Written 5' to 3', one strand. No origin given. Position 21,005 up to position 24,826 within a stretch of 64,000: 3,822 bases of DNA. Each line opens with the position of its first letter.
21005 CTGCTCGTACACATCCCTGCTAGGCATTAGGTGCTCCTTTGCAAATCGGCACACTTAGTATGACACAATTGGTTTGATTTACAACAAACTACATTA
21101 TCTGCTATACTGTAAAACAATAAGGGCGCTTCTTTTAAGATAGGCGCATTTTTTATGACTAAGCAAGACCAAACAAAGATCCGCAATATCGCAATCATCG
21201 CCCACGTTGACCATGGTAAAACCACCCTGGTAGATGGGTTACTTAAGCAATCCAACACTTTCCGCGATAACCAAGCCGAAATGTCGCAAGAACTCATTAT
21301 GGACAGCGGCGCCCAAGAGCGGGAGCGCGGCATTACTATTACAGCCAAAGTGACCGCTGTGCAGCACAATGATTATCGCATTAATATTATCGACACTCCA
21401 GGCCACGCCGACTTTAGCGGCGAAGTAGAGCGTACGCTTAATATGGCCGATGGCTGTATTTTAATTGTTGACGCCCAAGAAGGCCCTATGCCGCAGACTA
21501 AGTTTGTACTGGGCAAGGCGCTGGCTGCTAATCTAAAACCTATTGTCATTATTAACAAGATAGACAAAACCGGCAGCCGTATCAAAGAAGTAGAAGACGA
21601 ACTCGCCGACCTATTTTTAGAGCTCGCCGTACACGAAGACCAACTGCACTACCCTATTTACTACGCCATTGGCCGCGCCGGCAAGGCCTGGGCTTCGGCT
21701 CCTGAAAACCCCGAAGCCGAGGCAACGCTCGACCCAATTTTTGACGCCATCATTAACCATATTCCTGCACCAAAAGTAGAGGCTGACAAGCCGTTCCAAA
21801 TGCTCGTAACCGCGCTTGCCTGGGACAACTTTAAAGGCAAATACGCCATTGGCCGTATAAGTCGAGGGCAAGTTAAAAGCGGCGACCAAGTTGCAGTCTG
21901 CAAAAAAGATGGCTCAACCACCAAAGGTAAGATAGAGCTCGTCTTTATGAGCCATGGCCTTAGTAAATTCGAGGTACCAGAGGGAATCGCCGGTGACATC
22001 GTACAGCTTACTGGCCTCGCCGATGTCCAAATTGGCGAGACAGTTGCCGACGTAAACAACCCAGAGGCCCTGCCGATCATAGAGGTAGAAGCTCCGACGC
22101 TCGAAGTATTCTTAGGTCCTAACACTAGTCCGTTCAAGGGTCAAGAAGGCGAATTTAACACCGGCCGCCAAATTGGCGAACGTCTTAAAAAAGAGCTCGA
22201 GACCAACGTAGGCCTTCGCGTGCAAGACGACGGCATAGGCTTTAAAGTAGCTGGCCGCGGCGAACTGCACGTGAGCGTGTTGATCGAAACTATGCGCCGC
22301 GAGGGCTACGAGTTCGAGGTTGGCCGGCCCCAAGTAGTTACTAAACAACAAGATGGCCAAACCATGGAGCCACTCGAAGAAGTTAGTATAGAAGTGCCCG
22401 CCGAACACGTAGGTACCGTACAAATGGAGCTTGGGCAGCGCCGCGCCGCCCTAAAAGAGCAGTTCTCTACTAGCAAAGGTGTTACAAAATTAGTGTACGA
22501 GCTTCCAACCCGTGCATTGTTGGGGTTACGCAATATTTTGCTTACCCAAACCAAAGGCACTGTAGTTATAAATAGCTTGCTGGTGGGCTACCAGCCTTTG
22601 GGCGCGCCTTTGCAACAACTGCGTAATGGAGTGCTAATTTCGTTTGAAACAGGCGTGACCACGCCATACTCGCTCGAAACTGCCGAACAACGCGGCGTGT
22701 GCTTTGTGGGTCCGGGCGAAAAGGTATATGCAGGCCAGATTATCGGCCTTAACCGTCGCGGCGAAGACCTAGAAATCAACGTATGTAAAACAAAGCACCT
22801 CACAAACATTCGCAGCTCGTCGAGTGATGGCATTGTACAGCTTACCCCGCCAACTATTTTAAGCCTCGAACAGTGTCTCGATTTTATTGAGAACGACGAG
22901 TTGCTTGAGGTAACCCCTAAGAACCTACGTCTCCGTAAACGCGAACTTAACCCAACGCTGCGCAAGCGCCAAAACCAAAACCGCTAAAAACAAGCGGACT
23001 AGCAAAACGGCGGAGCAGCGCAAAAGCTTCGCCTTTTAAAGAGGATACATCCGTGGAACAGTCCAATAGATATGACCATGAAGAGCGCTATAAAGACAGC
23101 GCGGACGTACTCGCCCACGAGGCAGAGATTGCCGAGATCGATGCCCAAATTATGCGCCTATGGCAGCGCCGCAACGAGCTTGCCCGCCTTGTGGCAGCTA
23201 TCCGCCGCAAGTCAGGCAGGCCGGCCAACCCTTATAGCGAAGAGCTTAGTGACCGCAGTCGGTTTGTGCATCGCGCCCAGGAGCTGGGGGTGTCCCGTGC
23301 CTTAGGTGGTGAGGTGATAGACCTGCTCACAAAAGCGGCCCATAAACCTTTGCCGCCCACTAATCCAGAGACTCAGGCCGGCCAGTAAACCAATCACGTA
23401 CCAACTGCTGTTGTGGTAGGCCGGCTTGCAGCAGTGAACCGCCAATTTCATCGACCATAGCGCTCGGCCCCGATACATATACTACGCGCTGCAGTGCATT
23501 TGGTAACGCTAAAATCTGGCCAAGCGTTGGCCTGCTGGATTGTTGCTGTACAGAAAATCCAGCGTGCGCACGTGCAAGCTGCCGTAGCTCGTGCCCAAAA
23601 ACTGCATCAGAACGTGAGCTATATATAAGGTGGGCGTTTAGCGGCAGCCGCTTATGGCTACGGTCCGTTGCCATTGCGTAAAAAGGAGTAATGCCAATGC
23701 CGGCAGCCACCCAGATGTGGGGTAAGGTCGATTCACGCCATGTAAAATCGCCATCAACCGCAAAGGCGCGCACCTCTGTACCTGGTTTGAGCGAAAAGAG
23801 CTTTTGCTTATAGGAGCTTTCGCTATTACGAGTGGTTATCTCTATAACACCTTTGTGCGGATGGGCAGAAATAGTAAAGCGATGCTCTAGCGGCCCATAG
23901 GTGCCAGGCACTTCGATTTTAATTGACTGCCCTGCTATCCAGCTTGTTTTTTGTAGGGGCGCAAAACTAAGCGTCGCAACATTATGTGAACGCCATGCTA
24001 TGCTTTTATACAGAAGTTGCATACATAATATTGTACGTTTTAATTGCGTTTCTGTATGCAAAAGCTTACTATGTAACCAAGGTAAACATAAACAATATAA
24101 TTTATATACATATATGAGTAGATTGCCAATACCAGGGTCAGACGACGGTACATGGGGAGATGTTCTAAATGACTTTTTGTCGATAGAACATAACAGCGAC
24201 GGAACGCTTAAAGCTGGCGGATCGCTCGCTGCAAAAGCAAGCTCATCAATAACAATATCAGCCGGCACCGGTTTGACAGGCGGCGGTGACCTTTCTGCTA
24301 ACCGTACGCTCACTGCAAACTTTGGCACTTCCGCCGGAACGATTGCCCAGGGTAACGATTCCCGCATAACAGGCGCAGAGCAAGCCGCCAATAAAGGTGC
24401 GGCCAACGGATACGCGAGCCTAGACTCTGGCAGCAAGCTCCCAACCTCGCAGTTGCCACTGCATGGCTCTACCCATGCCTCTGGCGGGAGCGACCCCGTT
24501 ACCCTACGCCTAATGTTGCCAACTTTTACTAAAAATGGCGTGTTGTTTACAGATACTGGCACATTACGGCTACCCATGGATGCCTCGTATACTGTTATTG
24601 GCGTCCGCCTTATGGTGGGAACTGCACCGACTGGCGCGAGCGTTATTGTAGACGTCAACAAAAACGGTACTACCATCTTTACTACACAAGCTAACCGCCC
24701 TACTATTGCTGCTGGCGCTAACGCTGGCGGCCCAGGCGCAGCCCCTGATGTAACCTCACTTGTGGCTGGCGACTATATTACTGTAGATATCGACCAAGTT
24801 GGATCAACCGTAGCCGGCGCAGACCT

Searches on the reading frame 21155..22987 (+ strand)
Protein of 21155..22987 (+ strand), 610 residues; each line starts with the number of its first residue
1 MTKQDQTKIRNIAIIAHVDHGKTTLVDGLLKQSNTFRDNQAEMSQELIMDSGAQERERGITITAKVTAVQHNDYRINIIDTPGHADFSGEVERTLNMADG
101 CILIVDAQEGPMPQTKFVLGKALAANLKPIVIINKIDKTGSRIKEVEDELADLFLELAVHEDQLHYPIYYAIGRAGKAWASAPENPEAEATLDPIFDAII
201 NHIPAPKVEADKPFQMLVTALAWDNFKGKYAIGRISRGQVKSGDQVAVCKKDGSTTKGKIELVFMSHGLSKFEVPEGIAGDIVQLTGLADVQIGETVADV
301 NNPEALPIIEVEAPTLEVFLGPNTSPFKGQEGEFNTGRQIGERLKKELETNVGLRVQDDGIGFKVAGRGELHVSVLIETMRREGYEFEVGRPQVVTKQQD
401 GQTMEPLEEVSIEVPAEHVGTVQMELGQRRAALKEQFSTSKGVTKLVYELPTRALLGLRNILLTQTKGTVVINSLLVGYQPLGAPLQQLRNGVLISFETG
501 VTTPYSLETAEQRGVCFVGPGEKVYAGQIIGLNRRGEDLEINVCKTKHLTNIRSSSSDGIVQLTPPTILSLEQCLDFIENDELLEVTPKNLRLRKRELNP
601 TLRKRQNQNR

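Call 21: search_protein_families(library=pfam, proteins=[window:21155-22987:+], max_evalue=0.001)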
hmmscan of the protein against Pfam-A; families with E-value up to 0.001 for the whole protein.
window:21155-22987:+ (610 aa): 6 families
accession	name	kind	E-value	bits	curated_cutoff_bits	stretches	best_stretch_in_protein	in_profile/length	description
PF00009.33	GTP_EFTU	-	4e-57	193.3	26.5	1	8-204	2-187/188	Elongation factor Tu GTP binding domain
PF21018.2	BipA_C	-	1.3e-42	144.5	23.8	1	491-599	1-109/110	TypA/BipA C-terminal domain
PF00679.30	EFG_C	-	6.9e-15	55.3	27.9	1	403-486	2-85/89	Elongation factor G C-terminus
PF03144.31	GTP_EFTU_D2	-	1.5e-12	48.2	30.3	1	228-297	1-72/73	Elongation factor Tu domain 2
PF22042.2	EF-G_D2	-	1.8e-08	34.8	27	1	213-299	1-83/84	Elongation factor G domain 2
PF01926.29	MMR_HSR1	-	7.4e-06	26.5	21.9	1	54-135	26-113/113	50S ribosome-binding GTPase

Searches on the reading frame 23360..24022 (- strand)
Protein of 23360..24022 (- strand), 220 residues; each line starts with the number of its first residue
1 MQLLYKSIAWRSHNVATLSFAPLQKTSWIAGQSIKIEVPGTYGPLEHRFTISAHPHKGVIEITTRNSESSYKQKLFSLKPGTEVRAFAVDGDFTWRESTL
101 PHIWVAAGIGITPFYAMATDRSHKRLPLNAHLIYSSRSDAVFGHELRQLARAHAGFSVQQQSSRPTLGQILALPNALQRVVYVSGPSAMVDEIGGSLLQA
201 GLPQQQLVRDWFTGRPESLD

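Call 62: search_protein_families(library=ncbifam, proteins=[window:23360-24022:-], max_evalue=0.01)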
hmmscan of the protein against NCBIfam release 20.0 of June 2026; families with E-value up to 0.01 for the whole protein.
window:23360-24022:- (220 aa): 10 families
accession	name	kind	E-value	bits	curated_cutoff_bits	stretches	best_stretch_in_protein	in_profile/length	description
NF040810.1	BenC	equivalog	4.6e-12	45.7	430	1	17-212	121-330/333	benzoate 1,2-dioxygenase electron transfer component BenC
NF009805.0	PRK13289.1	equivalog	2.9e-10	39.6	432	1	27-162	184-326/399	NO-inducible flavohemoprotein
NF004317.0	PRK05713.1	equivalog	2.9e-08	33.3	338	1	73-214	163-310/312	iron-sulfur-binding ferredoxin reductase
NF007964.0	PRK10684.1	equivalog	1.6e-07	30.6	383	1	6-213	15-238/333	NADH oxidoreductase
TIGR02160.1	PA_CoA_Oxy5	hypoth_equivalog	4.2e-07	29.1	420.8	1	28-213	33-242/352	1,2-phenylacetyl-CoA epoxidase subunit PaaE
NF045803.1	MethMoxFADbindMmoC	equivalog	1.8e-06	27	500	1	25-209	137-337/343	aromatic/alkene monooxygenase hydroxylase FAD-binding subunit MmoC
NF000796.0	PRK00054.1-1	equivalog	0.00016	21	224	1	8-193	11-185/254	dihydroorotate dehydrogenase electron transfer subunit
NF008822.0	PRK11872.1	equivalog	0.00041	19.5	402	1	26-145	135-255/341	anthranilate 1,2-dioxygenase electron transfer component AntC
TIGR01941.1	nqrF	equivalog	0.0035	16.3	295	0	67-160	241-334/405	NADH:ubiquinone reductase (Na(+)-transporting) subunit F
NF005963.0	PRK08051.1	equivalog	0.0036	16.6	230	1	9-157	12-163/233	NAD(P)H-flavin reductase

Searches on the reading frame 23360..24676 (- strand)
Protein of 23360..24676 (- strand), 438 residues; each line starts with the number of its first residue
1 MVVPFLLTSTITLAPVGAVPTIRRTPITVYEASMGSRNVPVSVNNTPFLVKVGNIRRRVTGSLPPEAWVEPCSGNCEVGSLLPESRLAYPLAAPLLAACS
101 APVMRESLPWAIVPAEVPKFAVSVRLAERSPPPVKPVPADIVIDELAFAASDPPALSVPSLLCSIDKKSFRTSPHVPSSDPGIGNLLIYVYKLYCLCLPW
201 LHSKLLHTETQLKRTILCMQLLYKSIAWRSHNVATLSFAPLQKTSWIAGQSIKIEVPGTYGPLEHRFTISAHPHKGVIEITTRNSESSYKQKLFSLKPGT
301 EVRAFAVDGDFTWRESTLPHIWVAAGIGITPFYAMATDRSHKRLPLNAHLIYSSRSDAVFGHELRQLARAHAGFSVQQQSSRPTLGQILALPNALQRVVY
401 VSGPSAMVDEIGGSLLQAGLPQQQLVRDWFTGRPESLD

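Call 21: search_protein_families(library=pfam, proteins=[window:23360-24676:-], max_evalue=0.001)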
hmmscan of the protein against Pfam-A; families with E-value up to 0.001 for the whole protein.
window:23360-24676:- (438 aa): 1 family
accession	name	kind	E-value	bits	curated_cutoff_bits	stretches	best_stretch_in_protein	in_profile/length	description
PF00175.26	NAD_binding_1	-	0.00062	20.8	22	0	323-384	2-67/109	Oxidoreductase NAD-binding domain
